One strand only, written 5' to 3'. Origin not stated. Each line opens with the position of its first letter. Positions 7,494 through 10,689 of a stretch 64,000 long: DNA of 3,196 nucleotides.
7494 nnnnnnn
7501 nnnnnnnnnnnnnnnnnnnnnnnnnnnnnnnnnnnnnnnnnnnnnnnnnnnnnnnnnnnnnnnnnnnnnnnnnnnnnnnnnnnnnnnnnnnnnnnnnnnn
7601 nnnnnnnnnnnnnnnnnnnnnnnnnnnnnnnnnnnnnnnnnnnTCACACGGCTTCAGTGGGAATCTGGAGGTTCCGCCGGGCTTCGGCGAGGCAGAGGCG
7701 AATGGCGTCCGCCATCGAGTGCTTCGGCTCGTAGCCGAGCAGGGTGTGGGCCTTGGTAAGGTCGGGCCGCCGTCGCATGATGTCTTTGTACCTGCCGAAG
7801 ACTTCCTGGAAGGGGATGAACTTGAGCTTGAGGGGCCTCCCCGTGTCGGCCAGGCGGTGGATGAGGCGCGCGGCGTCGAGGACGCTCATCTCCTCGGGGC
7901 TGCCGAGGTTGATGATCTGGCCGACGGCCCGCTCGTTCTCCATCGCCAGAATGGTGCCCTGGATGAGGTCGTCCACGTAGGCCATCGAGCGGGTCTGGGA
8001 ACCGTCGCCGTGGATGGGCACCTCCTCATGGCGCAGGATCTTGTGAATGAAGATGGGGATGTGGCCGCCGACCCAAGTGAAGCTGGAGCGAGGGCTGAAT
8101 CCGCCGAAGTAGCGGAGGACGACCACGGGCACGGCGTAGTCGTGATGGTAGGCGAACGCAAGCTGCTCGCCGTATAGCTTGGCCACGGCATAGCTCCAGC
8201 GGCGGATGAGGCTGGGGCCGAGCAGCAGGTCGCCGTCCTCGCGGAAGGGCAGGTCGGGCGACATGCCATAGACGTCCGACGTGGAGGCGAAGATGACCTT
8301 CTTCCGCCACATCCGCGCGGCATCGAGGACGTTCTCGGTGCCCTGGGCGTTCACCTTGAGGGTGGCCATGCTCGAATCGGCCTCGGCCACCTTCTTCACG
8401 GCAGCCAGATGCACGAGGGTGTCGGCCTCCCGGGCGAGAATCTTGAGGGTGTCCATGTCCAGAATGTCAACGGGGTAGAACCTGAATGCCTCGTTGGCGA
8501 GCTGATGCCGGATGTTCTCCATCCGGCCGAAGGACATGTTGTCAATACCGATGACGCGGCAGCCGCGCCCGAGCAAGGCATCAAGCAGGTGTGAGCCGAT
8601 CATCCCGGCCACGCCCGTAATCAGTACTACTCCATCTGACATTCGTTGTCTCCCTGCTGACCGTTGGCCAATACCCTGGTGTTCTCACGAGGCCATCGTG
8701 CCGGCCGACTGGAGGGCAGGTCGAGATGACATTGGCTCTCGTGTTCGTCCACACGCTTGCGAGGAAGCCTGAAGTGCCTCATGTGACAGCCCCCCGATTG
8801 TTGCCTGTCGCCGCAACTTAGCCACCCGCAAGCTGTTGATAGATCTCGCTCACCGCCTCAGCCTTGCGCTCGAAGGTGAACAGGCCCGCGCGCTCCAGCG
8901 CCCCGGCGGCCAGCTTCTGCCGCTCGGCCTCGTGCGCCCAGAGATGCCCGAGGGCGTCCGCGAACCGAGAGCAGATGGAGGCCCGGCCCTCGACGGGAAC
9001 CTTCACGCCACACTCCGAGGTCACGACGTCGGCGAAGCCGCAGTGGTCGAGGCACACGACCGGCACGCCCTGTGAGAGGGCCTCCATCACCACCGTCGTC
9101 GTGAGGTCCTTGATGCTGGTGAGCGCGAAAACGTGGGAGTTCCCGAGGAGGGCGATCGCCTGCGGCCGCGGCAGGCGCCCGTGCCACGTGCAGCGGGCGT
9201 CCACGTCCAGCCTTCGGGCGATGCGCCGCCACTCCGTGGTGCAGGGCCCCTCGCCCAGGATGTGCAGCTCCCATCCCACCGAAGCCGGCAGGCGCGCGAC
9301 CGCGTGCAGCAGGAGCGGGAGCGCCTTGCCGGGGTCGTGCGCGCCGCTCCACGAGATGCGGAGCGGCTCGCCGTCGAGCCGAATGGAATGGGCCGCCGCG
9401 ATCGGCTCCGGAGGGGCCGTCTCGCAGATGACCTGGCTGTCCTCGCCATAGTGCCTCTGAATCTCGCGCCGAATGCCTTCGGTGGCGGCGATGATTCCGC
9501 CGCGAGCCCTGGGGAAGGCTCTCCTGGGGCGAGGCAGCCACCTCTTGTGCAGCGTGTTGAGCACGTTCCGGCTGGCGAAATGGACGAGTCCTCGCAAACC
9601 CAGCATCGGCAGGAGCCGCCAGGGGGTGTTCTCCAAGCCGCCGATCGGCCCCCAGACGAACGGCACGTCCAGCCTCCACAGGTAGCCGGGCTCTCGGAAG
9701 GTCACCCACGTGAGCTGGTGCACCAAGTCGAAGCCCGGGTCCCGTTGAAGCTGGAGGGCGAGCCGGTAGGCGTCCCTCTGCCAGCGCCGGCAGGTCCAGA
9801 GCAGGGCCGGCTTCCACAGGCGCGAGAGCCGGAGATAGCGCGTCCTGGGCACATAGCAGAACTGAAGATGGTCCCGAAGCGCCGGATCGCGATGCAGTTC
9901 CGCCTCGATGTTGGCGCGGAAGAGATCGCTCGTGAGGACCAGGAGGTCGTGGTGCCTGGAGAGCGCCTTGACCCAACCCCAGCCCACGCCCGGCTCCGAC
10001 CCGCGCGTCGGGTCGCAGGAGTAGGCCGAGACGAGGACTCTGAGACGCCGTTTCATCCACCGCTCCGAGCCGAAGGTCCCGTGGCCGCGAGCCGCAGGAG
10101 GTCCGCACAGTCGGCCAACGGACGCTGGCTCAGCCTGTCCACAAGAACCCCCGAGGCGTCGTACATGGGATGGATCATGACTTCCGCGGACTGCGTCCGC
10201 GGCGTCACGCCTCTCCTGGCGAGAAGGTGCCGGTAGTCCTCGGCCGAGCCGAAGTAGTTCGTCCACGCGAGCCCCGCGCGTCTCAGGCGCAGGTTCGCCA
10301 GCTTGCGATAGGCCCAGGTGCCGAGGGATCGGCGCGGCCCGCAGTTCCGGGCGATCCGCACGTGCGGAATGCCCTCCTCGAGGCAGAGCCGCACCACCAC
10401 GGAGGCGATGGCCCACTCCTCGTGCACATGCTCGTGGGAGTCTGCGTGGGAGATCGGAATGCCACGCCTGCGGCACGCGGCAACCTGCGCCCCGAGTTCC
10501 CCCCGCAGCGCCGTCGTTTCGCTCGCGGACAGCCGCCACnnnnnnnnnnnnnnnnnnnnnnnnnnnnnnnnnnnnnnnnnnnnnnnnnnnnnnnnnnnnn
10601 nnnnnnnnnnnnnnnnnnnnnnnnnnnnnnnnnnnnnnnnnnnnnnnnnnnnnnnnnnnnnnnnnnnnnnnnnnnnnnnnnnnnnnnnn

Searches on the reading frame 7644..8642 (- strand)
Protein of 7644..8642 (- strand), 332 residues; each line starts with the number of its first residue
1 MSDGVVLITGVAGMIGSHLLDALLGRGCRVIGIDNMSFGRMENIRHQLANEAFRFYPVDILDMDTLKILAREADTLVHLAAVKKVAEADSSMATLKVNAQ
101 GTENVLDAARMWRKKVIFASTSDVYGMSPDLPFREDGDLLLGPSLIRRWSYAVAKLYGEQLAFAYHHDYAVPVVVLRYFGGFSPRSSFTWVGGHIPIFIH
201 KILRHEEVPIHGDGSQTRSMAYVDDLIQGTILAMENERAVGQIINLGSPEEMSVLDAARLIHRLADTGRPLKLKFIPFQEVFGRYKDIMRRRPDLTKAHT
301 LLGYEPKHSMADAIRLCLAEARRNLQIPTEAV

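Call 3: search_protein_families(library=pfam, proteins=[window:7644-8642:-], max_evalue=0.01)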
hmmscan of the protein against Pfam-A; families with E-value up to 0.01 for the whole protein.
window:7644-8642:- (332 aa): 8 families
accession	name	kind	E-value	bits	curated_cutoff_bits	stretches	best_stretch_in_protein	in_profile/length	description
PF16363.11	GDP_Man_Dehyd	-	9.4e-52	176.9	27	1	7-315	1-330/332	GDP-mannose 4,6 dehydratase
PF01370.27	Epimerase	-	3.4e-50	171.1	20.9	1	6-247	1-240/240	NAD dependent epimerase/dehydratase family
PF01073.25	3Beta_HSD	-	3e-14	53.2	22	1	7-234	1-229/280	3-beta hydroxysteroid dehydrogenase/isomerase family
PF04321.23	RmlD_sub_bind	-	7.1e-12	45.4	27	1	6-265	3-231/287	RmlD substrate binding domain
PF02719.21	Polysacc_synt_2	-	2.1e-11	44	20.2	1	6-121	1-128/293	Polysaccharide biosynthesis protein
PF07993.18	NAD_binding_4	-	7.6e-10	38.8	20.1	1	62-177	78-203/258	Male sterility protein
PF00106.31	adh_short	-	7.6e-05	22.7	26.6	1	5-105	2-115/195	short chain dehydrogenase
PF13460.12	NAD_binding_10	-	0.0047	17.3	27.2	1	10-130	1-107/184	NAD(P)H-binding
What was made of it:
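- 7644..8642 (-): Extended SDR nucleotide-sugar enzyme resembling UDP-glucuronate decarboxylase (UDP-xylose synthase) or a 4-epimerase. It is part of the variable cassette and probably makes the donor sugar. Pfam GDP_Man_Dehyd and Epimerase (call 3).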

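Call 9: search_protein_families(library=ncbifam, proteins=[window:7644-8642:-], max_evalue=0.01)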
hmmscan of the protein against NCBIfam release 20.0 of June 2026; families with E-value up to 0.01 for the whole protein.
window:7644-8642:- (332 aa): 43 families (the best 25 are shown)
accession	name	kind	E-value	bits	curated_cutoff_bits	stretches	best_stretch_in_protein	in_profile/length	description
TIGR04180.1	EDH_00030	hypoth_equivalog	3.3e-41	141.3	475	1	6-308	1-296/297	NAD-dependent 4,6-dehydratase LegB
NF008872.0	PRK11908.1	equivalog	7.3e-35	120.6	294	1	6-322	4-336/349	bifunctional UDP-4-keto-pentose/UDP-xylose synthase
TIGR01181.1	dTDP_gluc_dehyt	equivalog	3.8e-31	108.4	365.1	1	6-316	2-306/321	dTDP-glucose 4,6-dehydratase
NF011728.1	PRK15181.1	equivalog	2.3e-29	102.5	760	1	6-316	18-332/348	Vi polysaccharide biosynthesis UDP-N-acetylglucosaminuronic acid C-4 epimerase TviC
NF005998.1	PRK08125.1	equivalog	3.9e-28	98.2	777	1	6-315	318-643/649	bifunctional UDP-4-amino-4-deoxy-L-arabinose formyltransferase/UDP-glucuronic acid oxidase ArnA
TIGR01179.1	galE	equivalog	2.6e-27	95.6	262.3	1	6-309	2-312/332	UDP-glucose 4-epimerase GalE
TIGR02197.1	heptose_epim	equivalog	2.2e-22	79.6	274.6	1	6-318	1-310/316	ADP-glyceromanno-heptose 6-epimerase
NF007956.0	PRK10675.1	subfamily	2.8e-19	69.5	394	1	6-280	3-293/338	UDP-glucose 4-epimerase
NF007490.0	PRK10084.1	subfamily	3.8e-17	62.3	649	1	6-315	3-328/361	dTDP-glucose 4,6-dehydratase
NF007582.0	PRK10217.1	equivalog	2.7e-16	59.6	698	1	6-272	4-277/355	dTDP-glucose 4,6-dehydratase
NF047922.1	GDPFucSynFcl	equivalog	4.7e-14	52.6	500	1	69-264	49-252/308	GDP-L-fucose synthase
TIGR01214.1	rmlD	equivalog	5.2e-13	48.7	224.05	1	6-265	2-226/285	dTDP-4-dehydrorhamnose reductase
TIGR01746.1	Thioester-redct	subfamily_domain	1.5e-12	47.4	213.35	1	62-301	78-311/371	thioester reductase domain-containing protein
TIGR04130.1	FnlA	equivalog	2e-12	46.7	730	1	3-121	4-124/337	UDP-N-acetylglucosamine 4,6-dehydratase/5-epimerase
TIGR01472.1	gmd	equivalog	2.9e-12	46.5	415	1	5-245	2-250/342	GDP-mannose 4,6-dehydratase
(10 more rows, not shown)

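Call 54: search_solved_structures(query=window:7644-8642:-, max_evalue=1e-20)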
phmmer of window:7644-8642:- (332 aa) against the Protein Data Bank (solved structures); distinct sequences matched with E-value up to 1e-20: 40.
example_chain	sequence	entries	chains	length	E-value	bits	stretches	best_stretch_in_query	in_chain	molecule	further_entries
4lk3_A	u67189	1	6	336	7.8e-42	146.9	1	6-326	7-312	UDP-glucuronic acid decarboxylase 1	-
4gll_A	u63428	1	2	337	1.1e-41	146.4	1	6-326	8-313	UDP-glucuronic acid decarboxylase 1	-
2b69_A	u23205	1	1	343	1.2e-41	146.3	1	6-326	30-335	UDP-glucuronate decarboxylase 1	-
4m55_A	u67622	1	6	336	1.5e-41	145.9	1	6-326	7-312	UDP-glucuronic acid decarboxylase 1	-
6zl6_A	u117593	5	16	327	3.5e-40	141.4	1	6-315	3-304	Epimerase domain-containing protein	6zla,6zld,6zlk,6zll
6zlj_A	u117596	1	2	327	1.2e-39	139.7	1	6-315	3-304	Epimerase domain-containing protein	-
6pmh_A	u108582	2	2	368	1.9e-34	122.5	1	5-314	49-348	UDP-glucose 4-epimerase related protein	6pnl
8vr2_A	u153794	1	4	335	3.8e-32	115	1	6-312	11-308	NAD-dependent epimerase/dehydratase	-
4zrm_A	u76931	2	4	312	2.7e-31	112.2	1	6-325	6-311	UDP-glucose 4-epimerase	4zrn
6dnt_A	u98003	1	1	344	3.3e-31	111.9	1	1-257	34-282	NAD-dependent epimerase/dehydratase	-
10ke_A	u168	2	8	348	6.5e-30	107.7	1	7-312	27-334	Capsular polysaccharide biosynthesis protein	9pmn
3ru7_A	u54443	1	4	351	7.9e-29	104.1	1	6-318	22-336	WbgU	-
3ru9_A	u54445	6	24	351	8.1e-29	104.1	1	6-318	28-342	WbgU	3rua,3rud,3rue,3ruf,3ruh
3lu1_A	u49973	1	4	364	9.2e-29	103.9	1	6-318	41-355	WbgU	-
3ruc_A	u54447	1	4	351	1.1e-28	103.6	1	6-318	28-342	WbgU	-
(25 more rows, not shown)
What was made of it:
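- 7644..8642 (-): The best PDB match is human UXS1 at 8e-42, followed by a bacterial epimerase-domain protein (6zl6, 3.5e-40); further down the list, the ArnA decarboxylase domain (call 54).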

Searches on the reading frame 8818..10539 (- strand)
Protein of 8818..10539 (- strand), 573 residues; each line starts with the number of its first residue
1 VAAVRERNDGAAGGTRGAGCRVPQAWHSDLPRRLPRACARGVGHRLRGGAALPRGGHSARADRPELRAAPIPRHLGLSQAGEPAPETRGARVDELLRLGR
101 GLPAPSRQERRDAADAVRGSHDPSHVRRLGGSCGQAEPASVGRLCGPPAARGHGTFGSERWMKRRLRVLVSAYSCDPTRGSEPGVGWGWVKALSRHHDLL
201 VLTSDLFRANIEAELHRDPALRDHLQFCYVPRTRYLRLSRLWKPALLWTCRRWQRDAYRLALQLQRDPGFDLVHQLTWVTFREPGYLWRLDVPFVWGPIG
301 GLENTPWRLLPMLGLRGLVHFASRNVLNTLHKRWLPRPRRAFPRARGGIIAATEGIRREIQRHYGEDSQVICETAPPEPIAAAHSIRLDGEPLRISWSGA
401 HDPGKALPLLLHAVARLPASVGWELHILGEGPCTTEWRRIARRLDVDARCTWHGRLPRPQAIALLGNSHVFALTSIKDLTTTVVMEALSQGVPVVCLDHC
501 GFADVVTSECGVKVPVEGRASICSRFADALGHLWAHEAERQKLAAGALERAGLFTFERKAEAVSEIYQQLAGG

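Call 3: search_protein_families(library=pfam, proteins=[window:8818-10539:-], max_evalue=0.01)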
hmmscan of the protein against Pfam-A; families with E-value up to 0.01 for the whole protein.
window:8818-10539:- (573 aa): 5 families
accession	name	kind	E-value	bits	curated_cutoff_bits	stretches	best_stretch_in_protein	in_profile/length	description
PF00534.26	Glycos_transf_1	-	1.1e-16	61.3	26.4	1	391-509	14-134/172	Glycosyl transferases group 1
PF13692.12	Glyco_trans_1_4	-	1.7e-16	61.2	27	1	395-532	4-138/142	Glycosyl transferases group 1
PF13524.12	Glyco_trans_1_2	-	0.00033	21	25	1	410-551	5-129/144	Glycosyl transferase-like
PF20706.3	GT4-conflict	-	0.0018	17.8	26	1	463-536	277-357/385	Family 4 Glycosyltransferase in conflict systems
PF13439.12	Glyco_transf_4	-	0.0076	16.7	28.5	1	197-370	20-161/170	Glycosyltransferase Family 4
